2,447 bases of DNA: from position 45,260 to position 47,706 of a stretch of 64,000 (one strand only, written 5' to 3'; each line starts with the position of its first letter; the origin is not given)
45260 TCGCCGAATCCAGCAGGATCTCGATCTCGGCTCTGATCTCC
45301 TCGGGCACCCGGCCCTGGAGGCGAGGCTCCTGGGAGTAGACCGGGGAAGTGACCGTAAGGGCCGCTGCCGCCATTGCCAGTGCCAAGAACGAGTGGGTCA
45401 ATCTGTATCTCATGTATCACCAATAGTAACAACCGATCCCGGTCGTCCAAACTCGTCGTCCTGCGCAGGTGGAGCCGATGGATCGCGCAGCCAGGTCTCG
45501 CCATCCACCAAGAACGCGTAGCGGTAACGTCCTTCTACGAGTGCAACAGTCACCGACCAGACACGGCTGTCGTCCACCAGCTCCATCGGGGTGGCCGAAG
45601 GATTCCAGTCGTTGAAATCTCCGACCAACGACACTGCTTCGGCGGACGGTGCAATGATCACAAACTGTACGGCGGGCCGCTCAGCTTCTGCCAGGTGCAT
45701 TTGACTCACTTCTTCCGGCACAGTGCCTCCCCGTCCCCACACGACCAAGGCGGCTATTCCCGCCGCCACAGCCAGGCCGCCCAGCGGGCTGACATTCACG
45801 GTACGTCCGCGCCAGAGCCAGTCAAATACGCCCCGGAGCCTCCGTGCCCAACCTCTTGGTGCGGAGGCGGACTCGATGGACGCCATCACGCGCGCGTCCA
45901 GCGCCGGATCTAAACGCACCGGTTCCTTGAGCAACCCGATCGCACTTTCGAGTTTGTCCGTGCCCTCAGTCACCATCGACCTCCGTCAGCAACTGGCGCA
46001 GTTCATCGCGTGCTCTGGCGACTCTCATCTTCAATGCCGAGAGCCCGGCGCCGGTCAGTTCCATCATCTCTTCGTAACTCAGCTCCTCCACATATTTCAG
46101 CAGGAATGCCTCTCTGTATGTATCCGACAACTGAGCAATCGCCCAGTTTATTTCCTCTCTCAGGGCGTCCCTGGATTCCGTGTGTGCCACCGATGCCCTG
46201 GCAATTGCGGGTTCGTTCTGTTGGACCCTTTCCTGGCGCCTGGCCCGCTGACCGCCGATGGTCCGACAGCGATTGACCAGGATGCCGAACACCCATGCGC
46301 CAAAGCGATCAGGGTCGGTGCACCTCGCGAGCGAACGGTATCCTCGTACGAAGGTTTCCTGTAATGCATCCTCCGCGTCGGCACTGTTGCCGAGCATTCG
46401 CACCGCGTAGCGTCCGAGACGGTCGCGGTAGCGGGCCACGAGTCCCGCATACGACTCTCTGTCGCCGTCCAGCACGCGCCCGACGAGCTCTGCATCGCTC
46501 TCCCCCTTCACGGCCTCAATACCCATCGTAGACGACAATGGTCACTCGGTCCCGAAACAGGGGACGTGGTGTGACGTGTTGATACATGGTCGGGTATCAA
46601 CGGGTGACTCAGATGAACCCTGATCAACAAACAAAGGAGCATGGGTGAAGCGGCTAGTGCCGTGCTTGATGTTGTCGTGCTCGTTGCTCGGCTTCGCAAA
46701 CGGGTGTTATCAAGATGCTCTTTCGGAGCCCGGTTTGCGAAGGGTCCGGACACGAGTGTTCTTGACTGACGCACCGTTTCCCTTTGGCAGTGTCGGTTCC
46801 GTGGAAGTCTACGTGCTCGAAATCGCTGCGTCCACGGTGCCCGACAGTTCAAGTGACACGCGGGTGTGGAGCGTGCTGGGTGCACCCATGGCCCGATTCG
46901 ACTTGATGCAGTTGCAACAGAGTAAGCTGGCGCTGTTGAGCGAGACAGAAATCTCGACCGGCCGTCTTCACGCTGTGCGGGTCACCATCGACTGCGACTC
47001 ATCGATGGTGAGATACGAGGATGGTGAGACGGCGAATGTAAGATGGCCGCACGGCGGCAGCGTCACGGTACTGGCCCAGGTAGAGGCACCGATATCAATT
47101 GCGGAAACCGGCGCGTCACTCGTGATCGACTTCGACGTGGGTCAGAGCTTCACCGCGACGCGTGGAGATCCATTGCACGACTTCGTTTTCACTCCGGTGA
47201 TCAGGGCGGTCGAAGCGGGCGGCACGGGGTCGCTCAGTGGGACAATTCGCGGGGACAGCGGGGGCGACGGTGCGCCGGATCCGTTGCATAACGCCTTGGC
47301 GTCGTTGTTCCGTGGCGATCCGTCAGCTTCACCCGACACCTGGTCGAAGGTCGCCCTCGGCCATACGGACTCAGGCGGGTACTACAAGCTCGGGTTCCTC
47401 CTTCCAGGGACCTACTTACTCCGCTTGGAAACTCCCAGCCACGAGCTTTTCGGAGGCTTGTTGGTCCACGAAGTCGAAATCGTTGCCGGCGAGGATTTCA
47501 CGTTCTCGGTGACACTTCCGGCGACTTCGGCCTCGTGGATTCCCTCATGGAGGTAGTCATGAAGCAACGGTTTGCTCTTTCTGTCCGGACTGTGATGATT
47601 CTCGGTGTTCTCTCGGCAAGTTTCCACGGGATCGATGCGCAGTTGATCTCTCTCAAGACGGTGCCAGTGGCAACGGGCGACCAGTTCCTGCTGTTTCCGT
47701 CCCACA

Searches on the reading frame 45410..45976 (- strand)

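Call 70: search_protein_families(library=pfam, proteins=[window:45410-45976:-], max_evalue=0.0001)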
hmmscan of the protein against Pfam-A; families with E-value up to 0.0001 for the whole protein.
window:45410-45976:- (188 aa): 2 families
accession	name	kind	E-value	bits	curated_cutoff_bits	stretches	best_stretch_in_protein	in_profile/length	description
PF02922.24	CBM_48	-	7.5e-12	45.8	22.4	1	99-160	10-71/83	Carbohydrate-binding module 48 (Isoamylase N-terminal domain)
PF16561.11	AMPK1_CBM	-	2e-09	37.9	26.8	1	112-175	11-70/85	Glycogen recognition site of AMP-activated protein kinase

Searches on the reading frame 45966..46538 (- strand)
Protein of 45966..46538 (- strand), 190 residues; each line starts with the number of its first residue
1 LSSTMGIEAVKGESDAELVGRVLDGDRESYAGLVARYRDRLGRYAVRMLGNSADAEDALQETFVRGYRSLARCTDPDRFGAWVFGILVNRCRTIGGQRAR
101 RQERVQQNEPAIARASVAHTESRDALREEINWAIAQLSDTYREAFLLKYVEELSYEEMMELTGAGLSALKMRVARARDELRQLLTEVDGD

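Call 70: search_protein_families(library=pfam, proteins=[window:45966-46538:-], max_evalue=0.0001)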
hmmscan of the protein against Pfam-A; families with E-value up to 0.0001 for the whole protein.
window:45966-46538:- (190 aa): 2 families
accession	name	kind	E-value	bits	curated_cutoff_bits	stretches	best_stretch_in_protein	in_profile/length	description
PF04542.20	Sigma70_r2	-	1.7e-14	53.8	24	1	33-93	1-63/71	Sigma-70 region 2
PF08281.18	Sigma70_r4_2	-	1.8e-10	40.7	25.7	1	133-180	7-54/54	Sigma-70, region 4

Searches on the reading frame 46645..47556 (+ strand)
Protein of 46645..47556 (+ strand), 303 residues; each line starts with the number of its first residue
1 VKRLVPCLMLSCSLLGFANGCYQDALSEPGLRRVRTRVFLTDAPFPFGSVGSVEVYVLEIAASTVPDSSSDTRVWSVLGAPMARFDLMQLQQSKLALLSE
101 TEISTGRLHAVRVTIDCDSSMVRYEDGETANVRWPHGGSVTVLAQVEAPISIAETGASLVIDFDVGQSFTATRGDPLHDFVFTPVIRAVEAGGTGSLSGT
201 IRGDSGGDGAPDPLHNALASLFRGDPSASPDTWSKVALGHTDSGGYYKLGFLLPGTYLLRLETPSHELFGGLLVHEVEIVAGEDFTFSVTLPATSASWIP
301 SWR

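Call 70: search_protein_families(library=pfam, proteins=[window:46645-47556:+], max_evalue=0.0001)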
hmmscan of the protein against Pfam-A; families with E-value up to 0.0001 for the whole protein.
window:46645-47556:+ (303 aa): 1 family
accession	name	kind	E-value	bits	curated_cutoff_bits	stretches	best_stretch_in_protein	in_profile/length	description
PF14321.11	DUF4382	-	7.4e-14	52.6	25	1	37-173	5-127/136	Domain of unknown function (DUF4382)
